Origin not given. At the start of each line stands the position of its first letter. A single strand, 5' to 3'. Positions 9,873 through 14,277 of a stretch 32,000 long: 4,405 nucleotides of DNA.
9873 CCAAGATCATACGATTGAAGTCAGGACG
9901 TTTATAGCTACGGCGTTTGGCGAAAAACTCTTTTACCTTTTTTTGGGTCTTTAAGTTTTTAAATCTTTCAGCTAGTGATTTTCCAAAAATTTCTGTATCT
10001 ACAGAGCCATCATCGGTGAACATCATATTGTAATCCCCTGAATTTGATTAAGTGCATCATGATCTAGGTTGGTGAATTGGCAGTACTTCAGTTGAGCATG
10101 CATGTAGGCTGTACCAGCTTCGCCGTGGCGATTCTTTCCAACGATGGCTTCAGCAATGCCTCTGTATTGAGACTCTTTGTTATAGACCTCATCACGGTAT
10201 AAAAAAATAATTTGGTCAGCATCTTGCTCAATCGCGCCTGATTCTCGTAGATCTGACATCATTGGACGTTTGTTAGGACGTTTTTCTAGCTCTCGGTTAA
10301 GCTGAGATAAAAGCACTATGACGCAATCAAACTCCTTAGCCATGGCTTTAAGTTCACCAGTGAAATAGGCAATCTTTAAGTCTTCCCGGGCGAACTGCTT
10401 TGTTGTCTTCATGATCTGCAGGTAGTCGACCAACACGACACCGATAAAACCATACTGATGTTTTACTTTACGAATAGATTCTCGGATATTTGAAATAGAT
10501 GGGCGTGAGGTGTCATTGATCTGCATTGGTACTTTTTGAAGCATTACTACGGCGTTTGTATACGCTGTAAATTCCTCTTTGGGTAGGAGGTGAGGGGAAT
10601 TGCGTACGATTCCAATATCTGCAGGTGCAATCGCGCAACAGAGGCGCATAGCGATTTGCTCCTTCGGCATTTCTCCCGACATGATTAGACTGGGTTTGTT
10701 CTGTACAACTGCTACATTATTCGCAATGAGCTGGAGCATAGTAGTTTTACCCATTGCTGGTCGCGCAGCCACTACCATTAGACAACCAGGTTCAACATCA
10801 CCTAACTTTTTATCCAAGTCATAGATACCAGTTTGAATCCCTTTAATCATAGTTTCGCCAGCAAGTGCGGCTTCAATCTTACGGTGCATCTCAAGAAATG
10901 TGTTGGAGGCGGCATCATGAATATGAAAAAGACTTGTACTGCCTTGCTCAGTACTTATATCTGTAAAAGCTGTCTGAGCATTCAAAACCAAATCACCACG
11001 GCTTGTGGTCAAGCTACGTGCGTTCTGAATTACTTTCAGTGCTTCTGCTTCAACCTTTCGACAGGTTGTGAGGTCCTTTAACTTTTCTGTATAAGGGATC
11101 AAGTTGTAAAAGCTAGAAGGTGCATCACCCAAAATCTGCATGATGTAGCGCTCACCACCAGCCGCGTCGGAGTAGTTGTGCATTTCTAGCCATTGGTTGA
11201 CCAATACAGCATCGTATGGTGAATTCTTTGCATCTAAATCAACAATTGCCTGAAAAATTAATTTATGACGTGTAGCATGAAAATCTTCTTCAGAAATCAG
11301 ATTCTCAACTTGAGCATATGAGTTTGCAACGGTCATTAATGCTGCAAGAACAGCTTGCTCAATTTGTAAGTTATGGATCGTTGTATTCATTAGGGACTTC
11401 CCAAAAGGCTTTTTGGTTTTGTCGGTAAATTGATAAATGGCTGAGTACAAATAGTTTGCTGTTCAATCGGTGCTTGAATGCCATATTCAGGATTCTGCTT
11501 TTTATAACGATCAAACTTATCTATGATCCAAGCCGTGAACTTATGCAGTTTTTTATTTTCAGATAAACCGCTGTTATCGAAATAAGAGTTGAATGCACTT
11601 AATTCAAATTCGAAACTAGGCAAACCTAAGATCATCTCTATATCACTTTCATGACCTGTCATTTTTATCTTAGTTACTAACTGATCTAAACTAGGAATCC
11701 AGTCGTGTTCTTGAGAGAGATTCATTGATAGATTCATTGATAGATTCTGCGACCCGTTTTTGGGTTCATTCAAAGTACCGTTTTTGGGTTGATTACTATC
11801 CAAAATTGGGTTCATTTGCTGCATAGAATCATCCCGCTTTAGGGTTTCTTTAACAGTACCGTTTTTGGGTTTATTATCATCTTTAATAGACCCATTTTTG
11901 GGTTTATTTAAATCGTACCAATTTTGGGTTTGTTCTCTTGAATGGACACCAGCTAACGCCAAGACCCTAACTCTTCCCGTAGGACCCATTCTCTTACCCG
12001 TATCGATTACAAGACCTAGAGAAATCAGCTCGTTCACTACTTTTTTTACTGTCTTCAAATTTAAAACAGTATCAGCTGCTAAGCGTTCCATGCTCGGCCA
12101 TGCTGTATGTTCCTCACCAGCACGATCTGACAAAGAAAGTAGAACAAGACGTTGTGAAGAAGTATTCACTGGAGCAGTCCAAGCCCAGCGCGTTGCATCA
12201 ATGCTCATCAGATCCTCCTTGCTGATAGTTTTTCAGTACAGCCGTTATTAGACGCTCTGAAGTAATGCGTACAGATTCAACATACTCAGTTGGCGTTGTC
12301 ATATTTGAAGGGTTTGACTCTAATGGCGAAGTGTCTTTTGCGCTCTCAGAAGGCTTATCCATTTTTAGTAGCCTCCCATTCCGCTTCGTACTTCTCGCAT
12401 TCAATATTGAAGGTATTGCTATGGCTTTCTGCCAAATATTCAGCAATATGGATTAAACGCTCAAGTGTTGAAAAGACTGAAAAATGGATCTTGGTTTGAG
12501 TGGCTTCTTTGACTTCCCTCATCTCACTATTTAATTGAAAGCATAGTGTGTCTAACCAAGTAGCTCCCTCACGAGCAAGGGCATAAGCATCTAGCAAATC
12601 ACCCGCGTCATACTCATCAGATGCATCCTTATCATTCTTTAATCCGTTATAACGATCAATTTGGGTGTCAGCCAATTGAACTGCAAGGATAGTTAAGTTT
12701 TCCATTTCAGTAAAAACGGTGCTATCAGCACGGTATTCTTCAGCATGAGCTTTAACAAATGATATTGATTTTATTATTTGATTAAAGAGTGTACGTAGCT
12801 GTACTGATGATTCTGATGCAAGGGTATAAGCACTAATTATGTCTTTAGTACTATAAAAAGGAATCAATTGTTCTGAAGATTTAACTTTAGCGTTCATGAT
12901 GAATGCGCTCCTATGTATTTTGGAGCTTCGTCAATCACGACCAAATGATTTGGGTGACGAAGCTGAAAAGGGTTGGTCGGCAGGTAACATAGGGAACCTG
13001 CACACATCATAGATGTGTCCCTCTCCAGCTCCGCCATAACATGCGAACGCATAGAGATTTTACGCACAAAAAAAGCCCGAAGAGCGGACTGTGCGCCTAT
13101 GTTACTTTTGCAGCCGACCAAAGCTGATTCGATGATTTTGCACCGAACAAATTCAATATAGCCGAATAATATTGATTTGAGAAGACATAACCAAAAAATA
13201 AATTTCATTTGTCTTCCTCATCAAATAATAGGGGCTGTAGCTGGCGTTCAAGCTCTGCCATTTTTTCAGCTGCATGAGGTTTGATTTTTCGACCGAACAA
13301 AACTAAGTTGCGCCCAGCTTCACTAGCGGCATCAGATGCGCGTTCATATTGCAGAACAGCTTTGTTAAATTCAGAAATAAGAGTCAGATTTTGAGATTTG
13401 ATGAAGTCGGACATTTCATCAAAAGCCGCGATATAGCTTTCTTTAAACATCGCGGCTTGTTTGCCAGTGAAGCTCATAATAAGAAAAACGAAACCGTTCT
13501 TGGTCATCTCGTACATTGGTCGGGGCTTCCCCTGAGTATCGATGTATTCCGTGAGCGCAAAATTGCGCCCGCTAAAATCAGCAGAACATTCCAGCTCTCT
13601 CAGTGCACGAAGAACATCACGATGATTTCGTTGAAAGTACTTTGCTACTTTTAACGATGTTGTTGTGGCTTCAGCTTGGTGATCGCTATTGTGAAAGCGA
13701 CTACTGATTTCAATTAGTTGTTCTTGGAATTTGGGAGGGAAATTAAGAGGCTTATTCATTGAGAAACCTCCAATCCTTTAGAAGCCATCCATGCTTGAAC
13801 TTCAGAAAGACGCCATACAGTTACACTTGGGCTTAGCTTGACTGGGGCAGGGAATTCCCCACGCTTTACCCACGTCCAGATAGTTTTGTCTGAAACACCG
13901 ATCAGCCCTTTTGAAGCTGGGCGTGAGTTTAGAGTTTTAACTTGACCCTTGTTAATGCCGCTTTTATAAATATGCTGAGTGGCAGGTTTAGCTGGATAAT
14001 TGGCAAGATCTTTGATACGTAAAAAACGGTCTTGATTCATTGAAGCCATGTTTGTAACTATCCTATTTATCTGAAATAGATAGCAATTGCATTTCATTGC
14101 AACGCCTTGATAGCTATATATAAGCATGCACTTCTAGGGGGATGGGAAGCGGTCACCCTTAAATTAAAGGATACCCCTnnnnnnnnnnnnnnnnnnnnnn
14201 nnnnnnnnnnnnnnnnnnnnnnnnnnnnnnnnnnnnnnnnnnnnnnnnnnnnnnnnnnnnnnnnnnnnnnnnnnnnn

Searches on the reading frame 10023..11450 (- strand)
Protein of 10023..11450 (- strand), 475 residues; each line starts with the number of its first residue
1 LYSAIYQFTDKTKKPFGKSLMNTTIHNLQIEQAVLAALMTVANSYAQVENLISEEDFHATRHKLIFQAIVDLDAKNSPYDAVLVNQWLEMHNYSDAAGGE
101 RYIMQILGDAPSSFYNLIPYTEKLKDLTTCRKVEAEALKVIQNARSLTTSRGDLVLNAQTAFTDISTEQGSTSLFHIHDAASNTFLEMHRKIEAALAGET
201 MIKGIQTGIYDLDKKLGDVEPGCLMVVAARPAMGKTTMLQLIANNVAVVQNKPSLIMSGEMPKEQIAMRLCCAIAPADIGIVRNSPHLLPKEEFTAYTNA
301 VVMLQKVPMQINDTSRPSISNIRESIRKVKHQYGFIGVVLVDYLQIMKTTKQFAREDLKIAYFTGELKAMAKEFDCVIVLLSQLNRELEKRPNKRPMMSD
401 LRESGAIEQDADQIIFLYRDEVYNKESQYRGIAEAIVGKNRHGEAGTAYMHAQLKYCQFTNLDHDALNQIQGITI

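Call 9: search_protein_families(library=pfam, proteins=[window:10023-11450:-], max_evalue=0.01)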
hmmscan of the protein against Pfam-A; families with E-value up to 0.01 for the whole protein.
window:10023-11450:- (475 aa): 4 families
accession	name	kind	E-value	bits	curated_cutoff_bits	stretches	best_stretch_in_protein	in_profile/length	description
PF03796.21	DnaB_C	-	2.7e-77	260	27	1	204-461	1-255/255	DnaB-like helicase C terminal domain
PF00772.26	DnaB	-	2.5e-21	76.1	23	1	26-126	4-103/103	DnaB-like helicase N terminal domain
PF13481.12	AAA_25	-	8.2e-07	29.3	27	1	219-385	30-191/195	AAA domain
PF06745.19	ATPase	-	0.0025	17.7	26.6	1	205-387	1-167/231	KaiC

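Call 50: search_dna_similar(query=window:10023-11450:-, collection=phages, mode=protein, max_rows=15)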
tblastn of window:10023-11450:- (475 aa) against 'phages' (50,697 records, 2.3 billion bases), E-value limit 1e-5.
Records with a match: 1439; places in all: 1444; records where one place covers at least 80% of the query: 940.
Best place of each record, by identity: <60% 1439.
By first word of the organism name: Mycobacterium 290; Staphylococcus 121; Acinetobacter 115; Escherichia 97; Salmonella 83; Pseudomonas 83; Paenibacillus 68; Gordonia 64; Stx2a-converting 59; Bacteriophage 57; and 93 more.
By host as written in the record: - 196; Mycobacterium smegmatis mc2 155 195; Acinetobacter baumannii 53; Mycobacterium smegmatis mc#155 48; Gordonia terrae 3612 45; Escherichia coli 43; Pseudomonas aeruginosa 37; Paenibacillus larvae 37; and 391 more.
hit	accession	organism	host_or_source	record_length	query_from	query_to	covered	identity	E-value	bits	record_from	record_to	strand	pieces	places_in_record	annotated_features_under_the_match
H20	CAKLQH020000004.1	Acinetobacter phage MD-2021a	not known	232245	23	469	94%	44.2%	3e-110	363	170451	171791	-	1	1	dnaB_1: replicative DNA helicase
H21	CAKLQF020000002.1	Acinetobacter phage MD-2021a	not known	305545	23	469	94%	44.2%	3e-110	363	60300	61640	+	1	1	dnaB_1: replicative DNA helicase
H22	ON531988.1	Acinetobacter phage TCUAN1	Actinebacter nosocomialis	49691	25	462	92%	37.4%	6e-82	282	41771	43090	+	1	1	DnaB-like replicative helicase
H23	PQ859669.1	Acinetobacter phage phi1_092021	Acinetobacter baumannii 090888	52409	20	462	93%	36.3%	9e-73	255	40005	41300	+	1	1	DnaB-like replicative helicase | replication initiation protein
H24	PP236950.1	Acinetobacter phage vB_AbaS_Ftm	Acinetobacter baumannii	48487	25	462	92%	36.4%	2e-81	280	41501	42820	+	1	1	replicative DNA helicase DnaB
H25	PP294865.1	Acinetobacter phage vB_AbaS_Gln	Acinetobacter baumannii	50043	25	462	92%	36.4%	2e-81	280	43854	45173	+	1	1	replicative DNA helicase DnaB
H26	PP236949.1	Acinetobacter phage vB_AbaS_SA1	Acinetobacter baumannii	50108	25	462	92%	36.4%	2e-81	280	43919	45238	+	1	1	replicative DNA helicase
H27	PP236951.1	Acinetobacter phage vB_AbaS_Eva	Acinetobacter baumannii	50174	25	462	92%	36.4%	2e-81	280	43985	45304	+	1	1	replicative DNA helicase DnaB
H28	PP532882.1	Acinetobacter phage Abau_Attikon1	Acinetobacter baumannii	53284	25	462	92%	36.4%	2e-81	280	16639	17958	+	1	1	replicative DNA helicase DnaB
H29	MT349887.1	Acinetobacter phage 5W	Acinetobacter baumannii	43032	20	462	93%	36.0%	8e-73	256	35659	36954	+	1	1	replicative DNA helicase | primosome DNAD subunit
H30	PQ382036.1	Acinetobacter phage vB_AbaSI_5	Acinetobacter baumannii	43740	20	462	93%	36.0%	8e-73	256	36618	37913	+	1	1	replicative DNA helicase | GntR family transcriptional regulator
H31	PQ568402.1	Acinetobacter phage PhabP_R1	Acinetobacter baumannii ATCC 17978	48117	20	462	93%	36.0%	8e-73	256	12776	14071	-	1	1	replicative DNA helicase | GntR family transcriptional regulator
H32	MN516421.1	Acinetobacter phage Bphi-R2919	Acinetobacter baumannii YMC18/02/R2919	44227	11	468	96%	34.7%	7e-84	288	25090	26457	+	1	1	dnaB: replicative DNA helicase | hypothetical protein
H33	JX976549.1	Acinetobacter phage vB_AbaM-IME-AB2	Acinetobacter baumannii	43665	12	468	96%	34.8%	2e-83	286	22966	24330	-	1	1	putative replicative DNA helicase | putative primosomal protein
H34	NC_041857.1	Acinetobacter phage vB_AbaM-IME-AB2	Acinetobacter baumannii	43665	12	468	96%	34.8%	2e-83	286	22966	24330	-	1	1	DnaB-like replicative helicase | replication initiation protein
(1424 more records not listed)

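Call 96: get_annotated_region(hit=H22, flank=2500)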
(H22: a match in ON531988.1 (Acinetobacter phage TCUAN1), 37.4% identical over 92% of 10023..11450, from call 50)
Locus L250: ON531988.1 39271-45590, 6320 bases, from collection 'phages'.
description: Acinetobacter phage TCUAN1, partial genome.
organism: Acinetobacter phage TCUAN1 (NCBI taxid 2951243)
taxonomy: Viruses; Duplodnaviria; Heunggongvirae; Uroviricota; Caudoviricetes
host: Actinebacter nosocomialis; source: sewage; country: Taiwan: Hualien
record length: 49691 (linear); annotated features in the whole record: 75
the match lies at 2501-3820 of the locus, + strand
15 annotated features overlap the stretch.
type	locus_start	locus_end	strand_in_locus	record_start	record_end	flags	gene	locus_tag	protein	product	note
CDS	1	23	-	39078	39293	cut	-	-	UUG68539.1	hypothetical protein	-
CDS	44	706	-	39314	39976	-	-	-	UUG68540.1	LexA-like protein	-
CDS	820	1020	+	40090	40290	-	-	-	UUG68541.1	XRE family transcriptional regulator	-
CDS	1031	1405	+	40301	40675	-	-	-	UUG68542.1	hypothetical protein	-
CDS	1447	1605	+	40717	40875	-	-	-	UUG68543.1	hypothetical protein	-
CDS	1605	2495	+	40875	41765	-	-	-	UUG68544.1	DNA replication initiator protein O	-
CDS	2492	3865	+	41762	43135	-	-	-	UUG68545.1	DnaB-like replicative helicase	-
CDS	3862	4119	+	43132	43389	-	-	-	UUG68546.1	hypothetical protein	-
CDS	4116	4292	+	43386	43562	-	-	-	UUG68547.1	hypothetical protein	-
CDS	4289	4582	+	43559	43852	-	-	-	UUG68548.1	hypothetical protein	-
CDS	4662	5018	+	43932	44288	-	-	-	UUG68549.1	hypothetical protein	-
CDS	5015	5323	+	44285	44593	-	-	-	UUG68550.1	hypothetical protein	-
CDS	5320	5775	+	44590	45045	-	-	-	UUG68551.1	hypothetical protein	-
CDS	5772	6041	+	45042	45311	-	-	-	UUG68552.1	hypothetical protein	-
CDS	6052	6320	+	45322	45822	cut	-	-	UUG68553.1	hypothetical protein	-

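Call 97: get_annotated_region(hit=H23, flank=2500)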
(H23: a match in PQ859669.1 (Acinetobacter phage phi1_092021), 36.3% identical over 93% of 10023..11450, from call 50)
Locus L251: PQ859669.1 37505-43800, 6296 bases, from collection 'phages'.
description: Acinetobacter phage phi1_092021, complete genome.
organism: Acinetobacter phage phi1_092021 (NCBI taxid 3391703)
taxonomy: Viruses
host: Acinetobacter baumannii 090888; source: sewage; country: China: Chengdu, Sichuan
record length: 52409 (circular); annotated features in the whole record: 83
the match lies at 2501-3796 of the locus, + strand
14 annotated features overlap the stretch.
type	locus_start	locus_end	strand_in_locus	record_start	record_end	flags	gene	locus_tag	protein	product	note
CDS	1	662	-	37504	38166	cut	-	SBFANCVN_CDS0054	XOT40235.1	transcriptional repressor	transcription regulation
CDS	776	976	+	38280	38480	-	-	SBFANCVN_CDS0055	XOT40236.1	transcriptional regulator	transcription regulation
CDS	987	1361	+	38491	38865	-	-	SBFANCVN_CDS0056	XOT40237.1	CII-like regulator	transcription regulation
CDS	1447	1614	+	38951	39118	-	-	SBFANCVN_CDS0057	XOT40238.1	hypothetical protein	-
CDS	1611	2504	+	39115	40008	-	-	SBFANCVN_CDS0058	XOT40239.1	replication initiation protein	DNA, RNA and nucleotide metabolism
CDS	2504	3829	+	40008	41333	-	-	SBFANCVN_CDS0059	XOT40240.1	DnaB-like replicative helicase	DNA, RNA and nucleotide metabolism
CDS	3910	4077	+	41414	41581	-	-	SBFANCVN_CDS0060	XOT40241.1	hypothetical protein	-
CDS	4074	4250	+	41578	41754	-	-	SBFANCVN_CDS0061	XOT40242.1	hypothetical protein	-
CDS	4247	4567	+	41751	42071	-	-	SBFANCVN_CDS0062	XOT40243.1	hypothetical protein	-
CDS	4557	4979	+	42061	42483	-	-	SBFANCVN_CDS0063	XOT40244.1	hypothetical protein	-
CDS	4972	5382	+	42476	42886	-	-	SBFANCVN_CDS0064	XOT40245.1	hypothetical protein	-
CDS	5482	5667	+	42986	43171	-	-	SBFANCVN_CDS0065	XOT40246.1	hypothetical protein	-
CDS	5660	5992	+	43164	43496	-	-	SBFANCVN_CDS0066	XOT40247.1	hypothetical protein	-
CDS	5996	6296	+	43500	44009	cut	-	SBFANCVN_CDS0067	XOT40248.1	hypothetical protein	-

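Call 98: get_annotated_region(hit=H32, flank=2500)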
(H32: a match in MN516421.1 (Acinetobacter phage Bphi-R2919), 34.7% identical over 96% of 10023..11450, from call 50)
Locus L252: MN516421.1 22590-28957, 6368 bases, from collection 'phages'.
description: Acinetobacter phage Bphi-R2919, complete genome.
organism: Acinetobacter phage Bphi-R2919 (NCBI taxid 2660696)
taxonomy: Viruses; Duplodnaviria; Heunggongvirae; Uroviricota; Caudoviricetes; Obolenskvirus
host: Acinetobacter baumannii YMC18/02/R2919; source: sewage; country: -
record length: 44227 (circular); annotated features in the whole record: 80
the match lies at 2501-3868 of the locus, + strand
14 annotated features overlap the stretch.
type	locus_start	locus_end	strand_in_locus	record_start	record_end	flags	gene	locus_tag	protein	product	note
CDS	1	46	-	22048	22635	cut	-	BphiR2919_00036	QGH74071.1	hypothetical protein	-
CDS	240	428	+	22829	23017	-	-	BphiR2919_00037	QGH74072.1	hypothetical protein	-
CDS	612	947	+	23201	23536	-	-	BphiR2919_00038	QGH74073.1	hypothetical protein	-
CDS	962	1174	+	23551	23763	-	-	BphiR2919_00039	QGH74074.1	hypothetical protein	-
CDS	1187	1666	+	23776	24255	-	cas9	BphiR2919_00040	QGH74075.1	CRISPR-associated endonuclease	CRISPR-associated endonuclease Cas9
CDS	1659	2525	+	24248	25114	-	-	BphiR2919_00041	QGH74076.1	hypothetical protein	-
CDS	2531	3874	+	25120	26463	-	dnaB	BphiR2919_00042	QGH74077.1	replicative DNA helicase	-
CDS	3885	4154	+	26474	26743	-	-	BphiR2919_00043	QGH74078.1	hypothetical protein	-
CDS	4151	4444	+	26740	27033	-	-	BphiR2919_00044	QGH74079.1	hypothetical protein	-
CDS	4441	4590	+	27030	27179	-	-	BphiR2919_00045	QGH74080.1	hypothetical protein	-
CDS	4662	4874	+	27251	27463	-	-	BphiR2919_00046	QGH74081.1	hypothetical protein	-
CDS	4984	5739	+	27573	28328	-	-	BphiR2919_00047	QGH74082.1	hypothetical protein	-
CDS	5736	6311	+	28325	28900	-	-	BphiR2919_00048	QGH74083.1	hypothetical protein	-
CDS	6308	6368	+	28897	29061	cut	-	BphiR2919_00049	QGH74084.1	hypothetical protein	-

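Call 99: get_annotated_region(hit=H33, flank=2500)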
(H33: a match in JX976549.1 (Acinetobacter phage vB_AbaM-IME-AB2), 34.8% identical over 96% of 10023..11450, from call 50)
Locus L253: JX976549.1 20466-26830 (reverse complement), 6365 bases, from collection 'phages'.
description: Acinetobacter phage IME-AB2, complete genome.
organism: Acinetobacter phage vB_AbaM-IME-AB2 (NCBI taxid 1243183)
taxonomy: Viruses; Duplodnaviria; Heunggongvirae; Uroviricota; Caudoviricetes; Obolenskvirus; Obolenskvirus AB2
host: Acinetobacter baumannii; source: -; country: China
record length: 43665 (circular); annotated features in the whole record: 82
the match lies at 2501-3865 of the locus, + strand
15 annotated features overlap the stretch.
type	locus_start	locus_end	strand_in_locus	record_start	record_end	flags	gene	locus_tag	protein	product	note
CDS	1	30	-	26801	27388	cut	-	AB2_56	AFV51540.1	hypothetical protein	-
CDS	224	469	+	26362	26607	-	-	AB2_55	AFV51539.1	hypothetical protein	similar to AB1gp57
CDS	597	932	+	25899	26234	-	-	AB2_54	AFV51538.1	hypothetical protein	-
CDS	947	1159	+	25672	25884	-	-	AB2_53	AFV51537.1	hypothetical protein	similar to AB1gp54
CDS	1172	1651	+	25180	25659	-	-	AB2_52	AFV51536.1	putative HNH endonuclease domain protein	-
CDS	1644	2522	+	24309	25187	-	-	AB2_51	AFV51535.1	putative primosomal protein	prophage LambdaBa04, DnaD replication protein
CDS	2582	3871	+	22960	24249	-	-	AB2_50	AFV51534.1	putative replicative DNA helicase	similar to AB1gp52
CDS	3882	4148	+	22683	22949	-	-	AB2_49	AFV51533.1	hypothetical protein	similar to AB1gp51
CDS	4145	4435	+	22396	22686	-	-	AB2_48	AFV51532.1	hypothetical protein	similar to AB1gp50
CDS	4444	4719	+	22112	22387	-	-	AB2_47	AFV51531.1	putative bacteriophage-associated immunity protein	similar to AB1gp49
CDS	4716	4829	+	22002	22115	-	-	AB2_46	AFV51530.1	hypothetical protein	similar to AB1gp48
CDS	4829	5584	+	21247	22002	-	-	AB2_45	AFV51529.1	hypothetical protein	similar to AB1gp47; host-associated protein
CDS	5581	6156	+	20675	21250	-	-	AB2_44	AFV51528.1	hypothetical protein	similar to AB1gp46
CDS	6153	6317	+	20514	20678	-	-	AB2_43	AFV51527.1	hypothetical protein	similar to AB1gp45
CDS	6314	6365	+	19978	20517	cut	-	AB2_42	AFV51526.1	hypothetical protein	-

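Call 100: get_annotated_region(hit=H20, flank=2500)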
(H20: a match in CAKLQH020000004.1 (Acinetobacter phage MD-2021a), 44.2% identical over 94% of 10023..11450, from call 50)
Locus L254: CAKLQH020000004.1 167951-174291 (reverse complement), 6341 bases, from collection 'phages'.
description: Acinetobacter phage MD-2021a strain 5899STDY8049191 genome assembly, contig: ERS3583567SCcontig000004, whole genome shotgun sequence.
organism: Acinetobacter phage MD-2021a (NCBI taxid 2899278)
taxonomy: Viruses; Duplodnaviria; Heunggongvirae; Uroviricota; Caudoviricetes
host: -; source: not known; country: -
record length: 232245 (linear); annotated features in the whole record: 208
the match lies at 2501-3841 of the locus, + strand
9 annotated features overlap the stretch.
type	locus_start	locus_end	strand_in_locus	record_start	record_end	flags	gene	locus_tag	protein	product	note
CDS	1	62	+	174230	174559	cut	cyoD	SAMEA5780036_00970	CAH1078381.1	cytochrome o ubiquinol oxidase subunit IV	-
CDS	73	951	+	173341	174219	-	cyoE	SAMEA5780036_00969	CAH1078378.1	cytochrome o ubiquinol oxidase C subunit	-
CDS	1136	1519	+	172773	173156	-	rpsF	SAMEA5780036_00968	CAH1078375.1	30S ribosomal protein S6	-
CDS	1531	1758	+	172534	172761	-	rpsR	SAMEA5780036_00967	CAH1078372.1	30S ribosomal protein S18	-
CDS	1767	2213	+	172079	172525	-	rplI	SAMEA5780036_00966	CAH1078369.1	50S ribosomal protein L9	-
CDS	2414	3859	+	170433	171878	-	dnaB_1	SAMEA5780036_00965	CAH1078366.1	replicative DNA helicase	-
CDS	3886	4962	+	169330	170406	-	alr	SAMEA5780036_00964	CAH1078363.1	alanine racemase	-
CDS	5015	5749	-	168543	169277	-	-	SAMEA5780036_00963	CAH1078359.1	Proteasome subunit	-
CDS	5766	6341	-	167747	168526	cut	-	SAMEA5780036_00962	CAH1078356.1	Uncharacterized protein conserved in bacteria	-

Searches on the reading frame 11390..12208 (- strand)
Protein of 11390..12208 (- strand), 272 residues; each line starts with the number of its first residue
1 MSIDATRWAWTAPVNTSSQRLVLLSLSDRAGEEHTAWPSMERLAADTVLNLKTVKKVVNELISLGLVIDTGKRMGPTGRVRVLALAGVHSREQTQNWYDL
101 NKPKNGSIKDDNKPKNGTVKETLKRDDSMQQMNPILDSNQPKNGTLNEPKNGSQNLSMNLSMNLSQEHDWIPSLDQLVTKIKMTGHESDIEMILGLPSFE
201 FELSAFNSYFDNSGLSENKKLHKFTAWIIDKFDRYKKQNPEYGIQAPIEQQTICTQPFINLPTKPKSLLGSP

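Call 9: search_protein_families(library=pfam, proteins=[window:11390-12208:-], max_evalue=0.01)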
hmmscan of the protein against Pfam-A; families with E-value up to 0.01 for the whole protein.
window:11390-12208:- (272 aa): 1 family
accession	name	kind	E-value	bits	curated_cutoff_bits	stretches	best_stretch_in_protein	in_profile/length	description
PF13730.12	HTH_36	-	1.1e-10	41.6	25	1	17-67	5-55/55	Helix-turn-helix domain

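Call 48: search_protein_families(library=phrogs, proteins=[window:11390-12208:-], max_evalue=0.001)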
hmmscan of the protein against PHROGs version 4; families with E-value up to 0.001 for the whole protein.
window:11390-12208:- (272 aa): 13 families
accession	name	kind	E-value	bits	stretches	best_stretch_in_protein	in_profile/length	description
phrog_6643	-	DNA, RNA and nucleotide metabolism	2e-46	159.8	1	1-240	1-229/313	replication initiation protein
phrog_1032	-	DNA, RNA and nucleotide metabolism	9.5e-36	125.2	1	1-168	1-168/281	replication initiation protein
phrog_391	-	DNA, RNA and nucleotide metabolism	4.3e-14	53.9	1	1-151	1-155/298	replication initiation O-like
phrog_270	-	DNA, RNA and nucleotide metabolism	2.1e-12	48.1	1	1-141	31-152/383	replication initiation protein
phrog_678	-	DNA, RNA and nucleotide metabolism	4e-10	40.8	1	8-157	66-211/346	replication initiation O-like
phrog_12196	-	unknown function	5.3e-09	37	1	151-239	174-263/297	-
phrog_11896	-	DNA, RNA and nucleotide metabolism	7.4e-09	36.9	1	1-160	3-161/225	primosomal protein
phrog_18003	-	unknown function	2.8e-08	34.4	1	145-240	60-154/240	-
phrog_186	-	DNA, RNA and nucleotide metabolism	9.5e-08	33.1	1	8-156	33-165/308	DnaD-like helicase loader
phrog_8540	-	DNA, RNA and nucleotide metabolism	1.6e-07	32.8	1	1-81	1-80/196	replication initiation O-like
phrog_4617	-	DNA, RNA and nucleotide metabolism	9.9e-06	26.3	1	1-78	1-78/223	replication initiation protein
phrog_345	-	DNA, RNA and nucleotide metabolism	2.8e-05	24.9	1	6-153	36-170/297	replication initiation O-like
phrog_428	-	DNA, RNA and nucleotide metabolism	0.00018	21.8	1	27-151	118-223/455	replication initiation protein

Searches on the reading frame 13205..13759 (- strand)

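Call 10: search_protein_families(library=pfam, proteins=[window:13205-13759:-], max_evalue=0.01)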
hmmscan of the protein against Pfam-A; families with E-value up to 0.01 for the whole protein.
window:13205-13759:- (184 aa): 2 families
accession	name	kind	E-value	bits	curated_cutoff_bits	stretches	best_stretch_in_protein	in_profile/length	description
PF09669.15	Phage_pRha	-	1.1e-27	96.9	29.9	1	33-117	1-90/91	Phage regulatory protein Rha (Phage_pRha)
PF10549.14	ORF11CD3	-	6.2e-08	33.2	25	1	127-178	2-53/54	ORF11CD3 domain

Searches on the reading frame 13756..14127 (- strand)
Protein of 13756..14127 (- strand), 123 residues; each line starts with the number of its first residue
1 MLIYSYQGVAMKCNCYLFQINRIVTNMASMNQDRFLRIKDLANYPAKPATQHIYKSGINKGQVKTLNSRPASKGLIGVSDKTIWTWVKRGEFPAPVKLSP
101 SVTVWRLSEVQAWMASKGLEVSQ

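Call 10: search_protein_families(library=pfam, proteins=[window:13756-14127:-], max_evalue=0.01)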
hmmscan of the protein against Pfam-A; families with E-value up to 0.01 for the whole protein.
window:13756-14127:- (123 aa): 2 families
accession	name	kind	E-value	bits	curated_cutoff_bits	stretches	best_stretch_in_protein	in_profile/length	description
PF05930.18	Phage_AlpA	-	8.6e-08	32.4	21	1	75-114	12-51/51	Prophage CP4-57 regulatory protein (AlpA)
PF12728.13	HTH_17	-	3.2e-05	24.5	27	1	76-117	11-50/51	Helix-turn-helix domain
